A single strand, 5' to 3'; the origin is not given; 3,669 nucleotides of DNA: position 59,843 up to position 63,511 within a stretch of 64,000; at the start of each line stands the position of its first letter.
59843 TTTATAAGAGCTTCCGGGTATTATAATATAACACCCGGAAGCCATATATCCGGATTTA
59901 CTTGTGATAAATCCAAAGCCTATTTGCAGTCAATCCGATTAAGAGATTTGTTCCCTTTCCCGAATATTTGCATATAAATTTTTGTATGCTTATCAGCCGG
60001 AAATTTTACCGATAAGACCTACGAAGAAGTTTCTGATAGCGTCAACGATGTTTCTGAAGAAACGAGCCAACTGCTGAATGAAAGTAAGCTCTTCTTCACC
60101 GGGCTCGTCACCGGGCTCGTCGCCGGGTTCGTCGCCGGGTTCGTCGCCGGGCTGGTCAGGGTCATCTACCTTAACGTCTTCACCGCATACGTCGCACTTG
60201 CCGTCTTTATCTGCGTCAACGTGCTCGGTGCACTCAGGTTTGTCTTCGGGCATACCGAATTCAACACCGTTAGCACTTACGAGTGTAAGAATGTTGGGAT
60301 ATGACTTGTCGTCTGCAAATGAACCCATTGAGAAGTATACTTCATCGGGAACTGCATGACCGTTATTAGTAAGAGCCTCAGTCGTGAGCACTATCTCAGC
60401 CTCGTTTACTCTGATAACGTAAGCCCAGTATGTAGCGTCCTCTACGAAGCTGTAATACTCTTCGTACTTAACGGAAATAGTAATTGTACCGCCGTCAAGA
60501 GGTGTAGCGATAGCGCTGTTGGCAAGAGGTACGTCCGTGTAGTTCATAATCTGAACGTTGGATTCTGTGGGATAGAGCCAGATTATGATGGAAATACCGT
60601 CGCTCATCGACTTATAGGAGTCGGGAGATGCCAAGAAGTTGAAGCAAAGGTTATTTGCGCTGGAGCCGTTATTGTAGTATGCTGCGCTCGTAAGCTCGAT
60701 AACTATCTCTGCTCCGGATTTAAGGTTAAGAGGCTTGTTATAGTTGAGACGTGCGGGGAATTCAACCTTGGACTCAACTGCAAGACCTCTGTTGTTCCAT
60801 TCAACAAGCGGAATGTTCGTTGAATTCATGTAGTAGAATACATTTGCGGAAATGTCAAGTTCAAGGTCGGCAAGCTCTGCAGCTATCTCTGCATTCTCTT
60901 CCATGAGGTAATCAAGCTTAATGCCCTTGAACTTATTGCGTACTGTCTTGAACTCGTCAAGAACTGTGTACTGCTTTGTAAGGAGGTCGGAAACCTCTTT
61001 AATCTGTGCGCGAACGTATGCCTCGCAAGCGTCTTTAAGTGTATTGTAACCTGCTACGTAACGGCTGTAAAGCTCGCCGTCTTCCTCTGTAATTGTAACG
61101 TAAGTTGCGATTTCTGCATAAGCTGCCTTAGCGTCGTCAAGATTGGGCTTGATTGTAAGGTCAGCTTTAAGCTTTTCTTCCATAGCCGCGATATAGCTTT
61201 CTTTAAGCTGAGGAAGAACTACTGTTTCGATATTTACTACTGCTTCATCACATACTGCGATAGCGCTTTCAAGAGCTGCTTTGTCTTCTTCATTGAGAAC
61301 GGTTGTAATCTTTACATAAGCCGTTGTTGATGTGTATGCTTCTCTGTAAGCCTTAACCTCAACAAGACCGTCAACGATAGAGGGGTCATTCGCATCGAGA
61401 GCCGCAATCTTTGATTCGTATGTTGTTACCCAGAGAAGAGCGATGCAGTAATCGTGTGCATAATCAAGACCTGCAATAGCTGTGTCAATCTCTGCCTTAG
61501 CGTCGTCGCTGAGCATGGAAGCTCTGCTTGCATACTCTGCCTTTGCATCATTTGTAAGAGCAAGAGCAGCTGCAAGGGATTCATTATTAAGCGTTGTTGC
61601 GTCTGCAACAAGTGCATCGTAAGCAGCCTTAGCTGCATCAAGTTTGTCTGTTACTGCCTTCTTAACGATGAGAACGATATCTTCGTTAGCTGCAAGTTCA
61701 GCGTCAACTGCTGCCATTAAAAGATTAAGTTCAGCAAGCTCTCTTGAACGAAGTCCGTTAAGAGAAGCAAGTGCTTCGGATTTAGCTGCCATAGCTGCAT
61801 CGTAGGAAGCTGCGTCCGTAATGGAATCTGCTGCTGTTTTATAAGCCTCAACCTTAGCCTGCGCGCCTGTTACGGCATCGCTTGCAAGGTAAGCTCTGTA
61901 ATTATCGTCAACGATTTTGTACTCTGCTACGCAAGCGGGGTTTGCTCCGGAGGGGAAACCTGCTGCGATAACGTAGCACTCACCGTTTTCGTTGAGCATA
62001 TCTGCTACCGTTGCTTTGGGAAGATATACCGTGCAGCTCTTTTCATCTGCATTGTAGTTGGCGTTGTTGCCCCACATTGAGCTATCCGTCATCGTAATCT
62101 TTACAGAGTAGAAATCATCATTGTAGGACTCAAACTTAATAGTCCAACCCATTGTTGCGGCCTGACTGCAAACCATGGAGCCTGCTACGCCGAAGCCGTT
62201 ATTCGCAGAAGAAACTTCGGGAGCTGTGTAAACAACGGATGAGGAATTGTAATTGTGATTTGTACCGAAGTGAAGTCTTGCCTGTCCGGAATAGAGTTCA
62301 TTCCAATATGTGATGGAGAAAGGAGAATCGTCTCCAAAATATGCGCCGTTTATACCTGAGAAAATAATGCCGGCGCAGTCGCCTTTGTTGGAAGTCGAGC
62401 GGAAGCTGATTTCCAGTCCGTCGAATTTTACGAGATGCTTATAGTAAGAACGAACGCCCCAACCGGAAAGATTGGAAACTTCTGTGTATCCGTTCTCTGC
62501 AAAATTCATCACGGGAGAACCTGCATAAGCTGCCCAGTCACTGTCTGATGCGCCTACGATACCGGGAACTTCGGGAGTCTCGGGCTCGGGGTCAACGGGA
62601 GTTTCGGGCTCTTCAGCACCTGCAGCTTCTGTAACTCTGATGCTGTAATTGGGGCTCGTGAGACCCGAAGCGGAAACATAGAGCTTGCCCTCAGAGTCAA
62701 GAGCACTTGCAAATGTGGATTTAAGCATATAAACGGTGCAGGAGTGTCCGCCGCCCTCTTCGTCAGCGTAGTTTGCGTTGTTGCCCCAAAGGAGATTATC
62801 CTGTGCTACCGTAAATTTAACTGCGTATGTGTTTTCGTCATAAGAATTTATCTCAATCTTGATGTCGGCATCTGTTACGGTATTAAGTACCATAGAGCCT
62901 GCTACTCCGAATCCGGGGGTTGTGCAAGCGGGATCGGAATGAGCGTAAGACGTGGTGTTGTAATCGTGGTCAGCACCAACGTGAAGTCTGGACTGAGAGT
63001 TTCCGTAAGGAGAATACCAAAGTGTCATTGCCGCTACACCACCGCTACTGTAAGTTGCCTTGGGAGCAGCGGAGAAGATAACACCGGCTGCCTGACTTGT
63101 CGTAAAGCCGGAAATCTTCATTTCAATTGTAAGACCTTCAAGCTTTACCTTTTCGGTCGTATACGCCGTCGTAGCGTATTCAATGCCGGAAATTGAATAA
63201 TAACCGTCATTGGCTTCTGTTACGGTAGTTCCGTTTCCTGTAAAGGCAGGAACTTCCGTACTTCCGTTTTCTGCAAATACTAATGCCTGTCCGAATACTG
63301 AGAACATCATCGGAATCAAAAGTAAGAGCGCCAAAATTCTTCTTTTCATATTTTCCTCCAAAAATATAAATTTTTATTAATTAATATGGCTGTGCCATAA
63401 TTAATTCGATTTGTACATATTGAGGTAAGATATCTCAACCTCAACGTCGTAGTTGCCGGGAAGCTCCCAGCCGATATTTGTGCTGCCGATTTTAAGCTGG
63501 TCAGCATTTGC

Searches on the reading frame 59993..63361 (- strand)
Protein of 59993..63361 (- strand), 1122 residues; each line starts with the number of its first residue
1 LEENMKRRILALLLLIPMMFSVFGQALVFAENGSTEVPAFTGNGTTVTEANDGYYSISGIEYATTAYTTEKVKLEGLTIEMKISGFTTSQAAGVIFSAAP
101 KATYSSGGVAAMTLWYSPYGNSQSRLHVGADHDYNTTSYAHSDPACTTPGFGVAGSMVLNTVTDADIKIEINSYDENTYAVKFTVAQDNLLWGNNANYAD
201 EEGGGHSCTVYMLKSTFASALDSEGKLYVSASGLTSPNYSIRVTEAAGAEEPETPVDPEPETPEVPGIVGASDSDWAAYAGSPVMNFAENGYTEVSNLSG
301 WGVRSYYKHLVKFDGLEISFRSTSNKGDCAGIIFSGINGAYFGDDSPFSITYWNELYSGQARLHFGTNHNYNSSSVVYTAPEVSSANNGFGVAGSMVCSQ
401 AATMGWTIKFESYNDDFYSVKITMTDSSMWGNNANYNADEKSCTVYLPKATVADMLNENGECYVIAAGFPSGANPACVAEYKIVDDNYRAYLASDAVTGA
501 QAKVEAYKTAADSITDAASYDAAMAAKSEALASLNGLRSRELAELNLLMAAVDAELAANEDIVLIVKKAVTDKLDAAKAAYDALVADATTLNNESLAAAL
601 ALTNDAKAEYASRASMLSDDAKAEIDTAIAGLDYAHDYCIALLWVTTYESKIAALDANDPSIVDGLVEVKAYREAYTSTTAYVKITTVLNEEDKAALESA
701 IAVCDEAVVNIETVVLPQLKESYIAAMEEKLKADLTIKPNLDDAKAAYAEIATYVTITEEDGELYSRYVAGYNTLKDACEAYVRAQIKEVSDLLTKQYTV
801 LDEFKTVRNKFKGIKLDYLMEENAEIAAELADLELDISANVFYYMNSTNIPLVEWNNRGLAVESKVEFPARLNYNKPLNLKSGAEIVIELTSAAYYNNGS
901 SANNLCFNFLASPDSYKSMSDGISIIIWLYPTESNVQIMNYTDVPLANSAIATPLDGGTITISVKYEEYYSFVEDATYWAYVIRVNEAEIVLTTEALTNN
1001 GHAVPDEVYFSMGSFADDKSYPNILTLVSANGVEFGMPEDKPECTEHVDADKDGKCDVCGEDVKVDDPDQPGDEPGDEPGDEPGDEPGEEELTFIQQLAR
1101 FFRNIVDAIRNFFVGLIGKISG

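Call 4: search_protein_families(library=ncbifam, proteins=[window:59993-63361:-], max_evalue=1)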
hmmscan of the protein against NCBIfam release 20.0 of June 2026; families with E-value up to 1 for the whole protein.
window:59993-63361:- (1122 aa): 1 family
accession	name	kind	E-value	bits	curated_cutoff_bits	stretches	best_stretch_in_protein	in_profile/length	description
NF002237.0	PRK01146.2-1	equivalog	0.13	12.4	103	1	523-590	14-81/92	DNA-directed RNA polymerase subunit L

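Call 5: search_protein_families(library=pfam, proteins=[window:59993-63361:-], max_evalue=1)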
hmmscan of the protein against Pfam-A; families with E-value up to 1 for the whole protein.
window:59993-63361:- (1122 aa): 2 families
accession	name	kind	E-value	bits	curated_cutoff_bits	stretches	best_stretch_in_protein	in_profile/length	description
PF21887.2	RhiE_B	-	0.019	15.3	27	1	936-981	41-86/120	RhiE branching domain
PF11153.13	DUF2931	-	0.064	13.4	22.2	1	995-1022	55-82/182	Protein of unknown function (DUF2931)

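Call 15: find_homologous_proteins(query=window:59996-63361:-, max_evalue=0.001)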
Query window:59996-63361:- (1122 aa): 35 proteins with E <= 0.001 among 8000 candidates.
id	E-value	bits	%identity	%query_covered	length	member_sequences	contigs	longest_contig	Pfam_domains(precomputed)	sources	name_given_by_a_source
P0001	0.0e+0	2349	94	100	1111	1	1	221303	-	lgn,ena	-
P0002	0.0e+0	1850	74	99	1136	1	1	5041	-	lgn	-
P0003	0.0e+0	1813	74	100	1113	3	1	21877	-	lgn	-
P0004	0.0e+0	1805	73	99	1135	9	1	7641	-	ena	-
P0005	0.0e+0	1804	74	99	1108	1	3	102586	-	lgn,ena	-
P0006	0.0e+0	1804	73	100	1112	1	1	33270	-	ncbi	-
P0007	0.0e+0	1791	73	99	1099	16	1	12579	-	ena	-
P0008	0.0e+0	1772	74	100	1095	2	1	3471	-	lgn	-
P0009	0.0e+0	1758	73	100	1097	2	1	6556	-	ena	-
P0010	0.0e+0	1757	71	99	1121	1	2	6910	-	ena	-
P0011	0.0e+0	1753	71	100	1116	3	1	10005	-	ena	-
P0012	0.0e+0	1742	71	99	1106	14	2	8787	-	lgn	-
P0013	0.0e+0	1739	71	99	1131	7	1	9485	-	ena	-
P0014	0.0e+0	1733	71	99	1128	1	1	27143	-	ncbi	-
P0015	0.0e+0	1723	70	99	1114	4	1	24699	-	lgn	-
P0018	0.0e+0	1657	68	100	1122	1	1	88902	-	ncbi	-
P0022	0.0e+0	1611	66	99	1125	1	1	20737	-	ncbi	-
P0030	0.0e+0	1285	56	99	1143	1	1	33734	-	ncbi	-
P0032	0.0e+0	1232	65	77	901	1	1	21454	-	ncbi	-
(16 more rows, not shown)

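Call 22: find_encoding_contigs(protein=P0001, flank=10000, max_places=3)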
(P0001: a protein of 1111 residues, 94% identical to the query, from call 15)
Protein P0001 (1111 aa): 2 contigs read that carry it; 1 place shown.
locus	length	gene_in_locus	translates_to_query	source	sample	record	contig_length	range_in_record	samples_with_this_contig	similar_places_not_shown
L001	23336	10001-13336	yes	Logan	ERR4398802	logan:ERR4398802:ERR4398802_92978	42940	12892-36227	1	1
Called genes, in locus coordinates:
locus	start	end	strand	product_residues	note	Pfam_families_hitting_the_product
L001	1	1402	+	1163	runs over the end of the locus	PF02811:PHP, PF07733:DNA_pol3_alpha, PF17657:DNA_pol3_finger, PF14579:HHH_6, PF01336:tRNA_anti-codon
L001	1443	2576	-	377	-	PF13439:Glyco_transf_4, PF13477:Glyco_trans_4_2 (weak), PF13579:Glyco_trans_4_4 (weak), PF00534:Glycos_transf_1, PF13692:Glyco_trans_1_4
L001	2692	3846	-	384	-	PF00392:GntR, PF13407:Peripla_BP_4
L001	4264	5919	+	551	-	PF01547:SBP_bac_1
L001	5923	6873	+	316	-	PF00528:BPD_transp_1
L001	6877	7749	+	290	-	PF00528:BPD_transp_1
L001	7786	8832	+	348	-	-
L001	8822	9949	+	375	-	-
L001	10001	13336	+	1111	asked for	-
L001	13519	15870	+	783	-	PF00657:Lipase_GDSL, PF13472:Lipase_GDSL_2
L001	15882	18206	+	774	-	PF00149:Metallophos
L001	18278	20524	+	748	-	PF03636:Glyco_hydro_65N, PF03632:Glyco_hydro_65m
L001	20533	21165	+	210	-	PF00702:Hydrolase, PF13419:HAD_2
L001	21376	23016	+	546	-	PF00128:Alpha-amylase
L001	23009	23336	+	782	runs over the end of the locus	PF16875:Glyco_hydro_36N, PF02065:Melibiase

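Call 23: find_encoding_contigs(protein=P0030, flank=10000, max_places=3)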
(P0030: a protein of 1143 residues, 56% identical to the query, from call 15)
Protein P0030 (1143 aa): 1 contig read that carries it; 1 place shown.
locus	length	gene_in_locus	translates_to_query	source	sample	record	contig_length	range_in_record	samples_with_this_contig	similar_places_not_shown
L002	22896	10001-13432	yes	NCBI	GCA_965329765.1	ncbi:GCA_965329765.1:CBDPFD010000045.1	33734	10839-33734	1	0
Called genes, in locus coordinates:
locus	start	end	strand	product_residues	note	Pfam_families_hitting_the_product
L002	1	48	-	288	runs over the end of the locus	PF14808:TMEM164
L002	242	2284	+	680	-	PF17389:Bac_rhamnosid6H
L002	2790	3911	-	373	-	PF00392:GntR, PF13407:Peripla_BP_4, PF13377:Peripla_BP_3 (weak)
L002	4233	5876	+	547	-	-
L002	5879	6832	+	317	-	PF00528:BPD_transp_1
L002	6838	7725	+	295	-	PF00528:BPD_transp_1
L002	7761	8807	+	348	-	-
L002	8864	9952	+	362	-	-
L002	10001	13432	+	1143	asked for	-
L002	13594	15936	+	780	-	PF00657:Lipase_GDSL, PF13472:Lipase_GDSL_2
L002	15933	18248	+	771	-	PF00149:Metallophos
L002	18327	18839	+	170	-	-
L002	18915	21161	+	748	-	PF03636:Glyco_hydro_65N, PF03632:Glyco_hydro_65m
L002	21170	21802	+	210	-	PF00702:Hydrolase, PF13419:HAD_2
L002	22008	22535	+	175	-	PF13560:HTH_31, PF01381:HTH_3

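Call 59: find_encoding_contigs(protein=P0005, flank=10000, max_places=1)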
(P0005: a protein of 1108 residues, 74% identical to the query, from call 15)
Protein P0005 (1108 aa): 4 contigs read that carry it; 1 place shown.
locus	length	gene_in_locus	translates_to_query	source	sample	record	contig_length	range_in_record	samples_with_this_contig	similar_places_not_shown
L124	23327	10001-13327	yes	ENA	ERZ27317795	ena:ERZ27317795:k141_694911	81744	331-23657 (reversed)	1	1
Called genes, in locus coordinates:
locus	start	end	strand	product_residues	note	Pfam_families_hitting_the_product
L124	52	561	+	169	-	PF02559:CarD_TRCF_RID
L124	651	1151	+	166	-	-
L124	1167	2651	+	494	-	PF01087:GalP_UDP_transf, PF02744:GalP_UDP_tr_C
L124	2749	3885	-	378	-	PF00392:GntR, PF13407:Peripla_BP_4, PF13377:Peripla_BP_3 (faint)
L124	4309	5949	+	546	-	-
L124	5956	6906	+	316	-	PF00528:BPD_transp_1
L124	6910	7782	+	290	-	PF00528:BPD_transp_1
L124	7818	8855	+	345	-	-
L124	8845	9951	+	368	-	-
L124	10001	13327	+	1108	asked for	-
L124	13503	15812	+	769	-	PF00657:Lipase_GDSL, PF13472:Lipase_GDSL_2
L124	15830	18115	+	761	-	PF00149:Metallophos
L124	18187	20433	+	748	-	PF03636:Glyco_hydro_65N, PF03632:Glyco_hydro_65m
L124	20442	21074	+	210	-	PF00702:Hydrolase, PF13419:HAD_2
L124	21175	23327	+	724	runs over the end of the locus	PF08531:Bac_rhamnosid_N, PF05592:Bac_rhamnosid, PF17389:Bac_rhamnosid6H, PF17390:Bac_rhamnosid_C (weak)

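Call 60: find_encoding_contigs(protein=P0018, flank=10000, max_places=1)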
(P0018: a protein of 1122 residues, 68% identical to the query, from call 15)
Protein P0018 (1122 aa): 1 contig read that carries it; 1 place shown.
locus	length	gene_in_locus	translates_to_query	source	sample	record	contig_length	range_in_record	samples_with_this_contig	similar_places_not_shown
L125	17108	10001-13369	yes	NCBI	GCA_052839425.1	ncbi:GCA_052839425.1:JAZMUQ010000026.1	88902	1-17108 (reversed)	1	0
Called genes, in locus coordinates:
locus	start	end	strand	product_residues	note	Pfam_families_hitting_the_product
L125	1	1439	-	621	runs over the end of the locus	PF00144:Beta-lactamase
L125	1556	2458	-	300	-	PF11449:ArsP_2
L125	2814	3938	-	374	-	PF00392:GntR, PF13407:Peripla_BP_4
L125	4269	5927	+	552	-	-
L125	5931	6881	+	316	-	PF00528:BPD_transp_1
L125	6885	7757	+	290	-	PF00528:BPD_transp_1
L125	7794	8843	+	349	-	-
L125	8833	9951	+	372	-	-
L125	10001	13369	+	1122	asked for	-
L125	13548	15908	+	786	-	PF00657:Lipase_GDSL, PF13472:Lipase_GDSL_2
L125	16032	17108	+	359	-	?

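Call 61: find_encoding_contigs(protein=P0032, flank=10000, max_places=1)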
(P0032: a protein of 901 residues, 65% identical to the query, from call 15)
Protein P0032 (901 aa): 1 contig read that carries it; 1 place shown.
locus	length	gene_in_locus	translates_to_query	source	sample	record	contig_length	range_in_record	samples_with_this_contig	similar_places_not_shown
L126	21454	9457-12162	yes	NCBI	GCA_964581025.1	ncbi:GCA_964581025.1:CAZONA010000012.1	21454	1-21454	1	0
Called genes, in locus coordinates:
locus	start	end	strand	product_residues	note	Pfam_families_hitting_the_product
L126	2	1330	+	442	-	?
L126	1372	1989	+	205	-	PF07523:Big_3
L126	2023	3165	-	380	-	PF00392:GntR, PF13377:Peripla_BP_3 (faint), PF13407:Peripla_BP_4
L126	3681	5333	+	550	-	PF01547:SBP_bac_1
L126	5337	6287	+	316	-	PF00528:BPD_transp_1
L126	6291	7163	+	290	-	PF00528:BPD_transp_1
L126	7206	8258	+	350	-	-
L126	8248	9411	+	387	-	-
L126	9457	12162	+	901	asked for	-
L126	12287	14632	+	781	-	PF00657:Lipase_GDSL, PF13472:Lipase_GDSL_2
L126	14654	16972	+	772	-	-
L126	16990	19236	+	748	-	PF03636:Glyco_hydro_65N, PF03632:Glyco_hydro_65m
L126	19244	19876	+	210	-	PF00702:Hydrolase, PF13419:HAD_2, PF13242:Hydrolase_like (weak)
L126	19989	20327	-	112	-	-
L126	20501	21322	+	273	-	PF01381:HTH_3, PF12844:HTH_19 (weak), PF13443:HTH_26, PF00717:Peptidase_S24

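Call 62: find_encoding_contigs(protein=P0022, flank=10000, max_places=1)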
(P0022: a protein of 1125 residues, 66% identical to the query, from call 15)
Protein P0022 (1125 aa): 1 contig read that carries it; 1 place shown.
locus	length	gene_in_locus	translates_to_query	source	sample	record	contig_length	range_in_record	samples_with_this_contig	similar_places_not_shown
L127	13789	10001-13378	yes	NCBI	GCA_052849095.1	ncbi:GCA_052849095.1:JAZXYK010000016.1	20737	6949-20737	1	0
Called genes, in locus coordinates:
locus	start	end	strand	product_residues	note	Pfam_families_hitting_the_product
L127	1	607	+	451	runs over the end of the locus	PF00370:FGGY_N, PF02782:FGGY_C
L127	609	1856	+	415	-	PF06134:RhaA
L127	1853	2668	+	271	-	PF00596:Aldolase_II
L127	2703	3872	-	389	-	PF00392:GntR, PF13407:Peripla_BP_4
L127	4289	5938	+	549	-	-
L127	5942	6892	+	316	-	PF00528:BPD_transp_1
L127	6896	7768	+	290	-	PF00528:BPD_transp_1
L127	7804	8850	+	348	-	-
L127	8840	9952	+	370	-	-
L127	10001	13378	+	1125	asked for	-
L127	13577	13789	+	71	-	?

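Call 69: predict_structure(alignment_id=A6)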
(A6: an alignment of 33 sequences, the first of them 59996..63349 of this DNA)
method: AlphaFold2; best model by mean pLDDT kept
length: 1118 residues; sequences in the alignment: 33
mean_pLDDT: 81.9   pTM: 0.41
mean pLDDT of the five models: 81.9, 80.9, 79.4, 76.5, 73.8
residues with pLDDT >= 90: 499; 70-90: 407; 50-70: 118; < 50: 94
segments of 3 or more residues with pLDDT < 50: 1-4, 13-32, 243-261, 840-846, 1062-1089, 1111-1118
pLDDT, mean of each block of 10 residues (from residue 1): 50 46 30 70 83 89 90 92 91 90 87 89 91 91 89 93 93 93 90 82 92 87 92 90 38 31 83 94 94 88 96 94 92 82 87 92 87 89 86 93 96 96 92 93 93 94 90 94 94 95 93 88 93 92 89 80 90 96 93 96 90 84 96 97 94 82 93 95 95 96 91 87 90 86 83 84 91 89 86 62 79 71 84 59 50 75 61 83 84 66 79 67 85 81 87 87 85 88 90 74 83 67 85 57 64 66 38 32 37 56 60 43
secondary structure, 60 per line:
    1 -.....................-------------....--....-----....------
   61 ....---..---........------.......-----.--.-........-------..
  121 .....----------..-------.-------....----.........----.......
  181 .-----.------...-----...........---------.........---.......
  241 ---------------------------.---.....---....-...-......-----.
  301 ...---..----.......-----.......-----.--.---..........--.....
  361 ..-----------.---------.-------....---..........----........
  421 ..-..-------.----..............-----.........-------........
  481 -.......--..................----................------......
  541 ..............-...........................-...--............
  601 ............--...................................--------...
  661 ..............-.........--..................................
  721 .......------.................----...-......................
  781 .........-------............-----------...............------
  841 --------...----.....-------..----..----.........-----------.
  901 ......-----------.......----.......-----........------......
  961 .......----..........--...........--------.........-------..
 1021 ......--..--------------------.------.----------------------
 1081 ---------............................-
elements in order (helices of 4 or more, strands of 3 or more residues): H2-22 E36-39 E42-45 E51-54 E61-64 E73-80 E87-93 E104-111 E119-125 E153-156 E161-169 E174-181 E194-196 E202-209 E222-230 E234-240 E272-276 E280-283 E289-294 E300-303 E313-319 E325-331 E344-353 E356-362 E392-395 E399-408 E413-422 E438-444 H445-451 E457-465 E473-480 H482-488 H491-508 H513-528 H535-554 H556-582 H589-612 H615-649 H658-674 H676-684 H687-727 H734-750 H759-789 H797-808 H820-834 E849-851 E856-860 E880-888 E900-906 E918-924 E929-935 E941-948 E955-967 E972-981 E984-989 H990-994 E1003-1011 E1019-1026 H1090-1117

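Call 72: fold_search(model_id=the predicted structure, library=pdb)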
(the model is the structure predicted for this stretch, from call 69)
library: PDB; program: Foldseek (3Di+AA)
matches with E <= 10: 957; with E <= 0.001: 7
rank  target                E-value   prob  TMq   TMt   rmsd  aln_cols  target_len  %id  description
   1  3vkl_A                3.1e-05  1.00  0.10  0.31  16.9       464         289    6  Protease-resistant mutant form of human Galectin-8 in complex with two lactose molecules (released 2012-09-12)
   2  5jox_A                4.5e-05  1.00  0.12  0.25  24.5       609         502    8  Bacteroides ovatus Xyloglucan PUL GH43A in complex with AraDNJ (released 2016-08-10)
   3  4han_A                7.4e-05  1.00  0.10  0.33  15.8       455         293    6  Crystal structure of Galectin 8 with NDP52 peptide (released 2013-03-20)
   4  4fqz_A                1.6e-04  1.00  0.10  0.33  16.4       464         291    5  Crystal structure of a protease-resistant mutant form of human galectin-8 (released 2012-07-11)
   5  6m5y_A                2.1e-04  1.00  0.09  0.30  20.0       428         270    7  Structure of human galectin-1 tandem-repeat mutant with lactose (released 2021-03-17)
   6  2wsu_B                3.4e-04  1.00  0.09  0.28  25.1       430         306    8  Galectin domain of porcine adenovirus type 4 NADC-1 isolate fibre (released 2010-08-11)
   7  5mqr                  7.6e-04  0.87  0.10  0.10  23.3       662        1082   10  Sialidase BT_1020 (released 2017-03-22)
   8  8zqi_A                1.2e-03  0.99  0.09  0.29  17.4       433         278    8  Glucose bound Toxascaris leonina galectin (Tl-gal) W77F/W212F (released 2025-06-04)
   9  6r3r                  1.2e-03  0.75  0.09  0.17  22.3       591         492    6  First crystal structure of endo-levanase BT1760 from Bacteroides thetaiotaomicron (released 2019-06-19)
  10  7yl5_B                1.3e-03  1.00  0.11  0.29   7.2       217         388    7  Cell surface protein YwfG protein complexed with mannose (released 2023-06-07)
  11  4hl0_A                1.7e-03  0.99  0.10  0.33  17.4       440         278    8  Crystal structure of full-length Toxascaris leonina galectin (released 2013-02-06)
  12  8zdo_a                1.7e-03  0.99  0.12  0.33  19.9       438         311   10  Cryo-EM structure of Mycobacteriophage Douge baseplate (gp13, gp17, gp23, gp16, gp18 and gp20) (released 2025-06-25)
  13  4bq1_A                2.1e-03  0.99  0.10  0.33   8.8       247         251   11  Crystal structure of of LamAcat from Zobellia galactanivorans (released 2013-12-18)
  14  5xnr                  2.2e-03  0.95  0.11  0.26  16.3       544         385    8  Truncated AlyQ with CBM32 and alginate lyase domains (released 2018-06-13)
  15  6vls_B                2.2e-03  0.23  0.07  0.07  29.8       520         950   10  Structure of C-terminal fragment of Vip3A toxin (released 2020-07-22)
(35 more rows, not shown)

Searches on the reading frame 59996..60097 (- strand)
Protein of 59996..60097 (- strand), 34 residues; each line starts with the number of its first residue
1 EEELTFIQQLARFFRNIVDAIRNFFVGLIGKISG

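Call 6: search_protein_families(library=ncbifam, proteins=[window:59996-60097:-], max_evalue=10)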
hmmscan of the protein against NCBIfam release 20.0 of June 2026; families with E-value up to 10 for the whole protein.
seq(34 aa): 0 families

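Call 7: search_protein_families(library=pfam, proteins=[window:59996-60097:-], max_evalue=10)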
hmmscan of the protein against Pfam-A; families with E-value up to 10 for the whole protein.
seq(34 aa): 1 family
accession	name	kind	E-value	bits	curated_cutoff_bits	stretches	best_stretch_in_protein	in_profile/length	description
PF10961.13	SelK_SelG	-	0.14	13.2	23.3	1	7-31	18-42/86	Selenoprotein SelK_SelG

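Call 30: search_solved_structures(query=window:59996-60097:-, max_evalue=10, show_alignments=3)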
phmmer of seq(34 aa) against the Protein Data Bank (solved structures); distinct sequences matched with E-value up to 10: 0.
